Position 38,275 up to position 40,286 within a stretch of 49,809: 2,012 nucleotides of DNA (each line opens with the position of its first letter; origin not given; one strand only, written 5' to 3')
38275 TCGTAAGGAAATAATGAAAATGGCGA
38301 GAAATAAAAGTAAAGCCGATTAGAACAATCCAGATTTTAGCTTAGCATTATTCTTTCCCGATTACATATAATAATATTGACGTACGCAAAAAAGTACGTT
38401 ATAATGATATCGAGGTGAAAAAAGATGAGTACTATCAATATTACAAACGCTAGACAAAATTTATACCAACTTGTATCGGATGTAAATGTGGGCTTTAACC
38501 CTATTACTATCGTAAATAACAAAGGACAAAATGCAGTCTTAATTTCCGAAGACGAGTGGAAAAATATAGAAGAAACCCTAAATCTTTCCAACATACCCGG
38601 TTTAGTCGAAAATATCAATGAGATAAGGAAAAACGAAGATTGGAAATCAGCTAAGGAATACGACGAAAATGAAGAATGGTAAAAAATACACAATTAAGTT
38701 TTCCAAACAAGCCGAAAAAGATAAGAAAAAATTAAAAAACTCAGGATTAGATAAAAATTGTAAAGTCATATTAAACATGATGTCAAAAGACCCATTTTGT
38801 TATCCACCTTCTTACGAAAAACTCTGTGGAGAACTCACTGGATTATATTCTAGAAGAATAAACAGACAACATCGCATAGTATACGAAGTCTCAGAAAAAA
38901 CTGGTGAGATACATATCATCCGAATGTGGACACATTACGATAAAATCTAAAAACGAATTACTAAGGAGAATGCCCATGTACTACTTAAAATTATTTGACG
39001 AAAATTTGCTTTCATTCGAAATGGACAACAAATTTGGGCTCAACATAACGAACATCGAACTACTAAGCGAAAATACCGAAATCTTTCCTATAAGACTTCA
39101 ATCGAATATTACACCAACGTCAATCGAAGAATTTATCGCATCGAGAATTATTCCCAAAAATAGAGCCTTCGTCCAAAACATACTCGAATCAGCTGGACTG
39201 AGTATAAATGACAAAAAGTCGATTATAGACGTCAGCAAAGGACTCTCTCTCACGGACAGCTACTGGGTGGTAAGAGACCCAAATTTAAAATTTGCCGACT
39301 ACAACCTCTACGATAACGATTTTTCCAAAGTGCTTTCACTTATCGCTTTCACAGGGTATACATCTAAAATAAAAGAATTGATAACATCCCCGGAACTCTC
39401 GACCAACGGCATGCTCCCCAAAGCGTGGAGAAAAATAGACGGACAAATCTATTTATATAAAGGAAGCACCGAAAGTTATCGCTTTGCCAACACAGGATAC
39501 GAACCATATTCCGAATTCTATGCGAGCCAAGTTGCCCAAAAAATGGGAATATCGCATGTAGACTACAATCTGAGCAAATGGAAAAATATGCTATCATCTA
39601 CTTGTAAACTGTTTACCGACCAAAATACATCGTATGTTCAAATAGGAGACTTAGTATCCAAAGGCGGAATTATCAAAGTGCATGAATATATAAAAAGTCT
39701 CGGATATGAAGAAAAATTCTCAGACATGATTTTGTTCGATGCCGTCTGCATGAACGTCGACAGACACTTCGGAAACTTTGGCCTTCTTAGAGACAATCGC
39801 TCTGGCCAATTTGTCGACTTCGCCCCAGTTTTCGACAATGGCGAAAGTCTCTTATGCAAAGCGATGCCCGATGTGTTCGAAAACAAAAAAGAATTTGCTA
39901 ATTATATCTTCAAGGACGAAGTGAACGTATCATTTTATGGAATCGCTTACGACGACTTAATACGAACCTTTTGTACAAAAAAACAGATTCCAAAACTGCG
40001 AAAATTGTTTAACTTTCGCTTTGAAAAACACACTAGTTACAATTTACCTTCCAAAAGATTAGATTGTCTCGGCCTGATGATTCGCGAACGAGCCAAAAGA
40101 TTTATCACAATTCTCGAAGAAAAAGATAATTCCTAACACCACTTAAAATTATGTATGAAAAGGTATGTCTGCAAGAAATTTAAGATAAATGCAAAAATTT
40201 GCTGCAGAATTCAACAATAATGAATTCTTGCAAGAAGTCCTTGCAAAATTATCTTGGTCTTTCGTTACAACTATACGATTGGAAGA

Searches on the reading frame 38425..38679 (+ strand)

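Call 79: search_protein_families(library=pfam, proteins=[window:38425-38679:+], max_evalue=0.01)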
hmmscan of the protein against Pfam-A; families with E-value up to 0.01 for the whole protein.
window:38425-38679:+ (85 aa): 2 families
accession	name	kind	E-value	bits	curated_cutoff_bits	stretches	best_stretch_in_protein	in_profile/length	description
PF02604.26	PhdYeFM_antitox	-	1.6e-15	57.1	29.8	1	1-66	1-66/74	Antitoxin Phd_YefM, type II toxin-antitoxin system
PF12910.14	PHD_like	-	0.0011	19.4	27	1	2-51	3-53/141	Antitoxin of toxin-antitoxin, RelE / RelB, TA system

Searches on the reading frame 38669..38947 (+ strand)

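Call 79: search_protein_families(library=pfam, proteins=[window:38669-38947:+], max_evalue=0.01)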
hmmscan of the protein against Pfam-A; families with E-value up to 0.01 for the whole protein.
window:38669-38947:+ (93 aa): 2 families
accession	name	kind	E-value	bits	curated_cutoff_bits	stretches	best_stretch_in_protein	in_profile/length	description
PF06769.20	YoeB_toxin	-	4.3e-10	39.9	27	1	29-90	21-80/80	YoeB-like toxin of bacterial type II toxin-antitoxin system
PF05016.21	ParE_toxin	-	0.00013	22.9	23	1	9-89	1-85/89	ParE toxin of type II toxin-antitoxin system, parDE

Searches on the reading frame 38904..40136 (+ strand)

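Call 5: search_protein_families(library=pfam, proteins=[window:38904-40136:+], max_evalue=0.1)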
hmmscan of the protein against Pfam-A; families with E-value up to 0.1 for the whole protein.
window:38904-40136:+ (410 aa): 2 families
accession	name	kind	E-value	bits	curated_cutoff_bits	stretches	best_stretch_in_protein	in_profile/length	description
PF07804.18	HipA_C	-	1.4e-05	25.3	30.5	1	166-312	2-159/213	HipA-like C-terminal domain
PF20613.4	HipA_2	-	0.0051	16.5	27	1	177-325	20-167/240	HipA-like kinase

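Call 6: search_protein_families(library=ncbifam, proteins=[window:38904-40136:+], max_evalue=0.1)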
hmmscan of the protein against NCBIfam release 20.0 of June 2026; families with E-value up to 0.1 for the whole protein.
window:38904-40136:+ (410 aa): 0 families
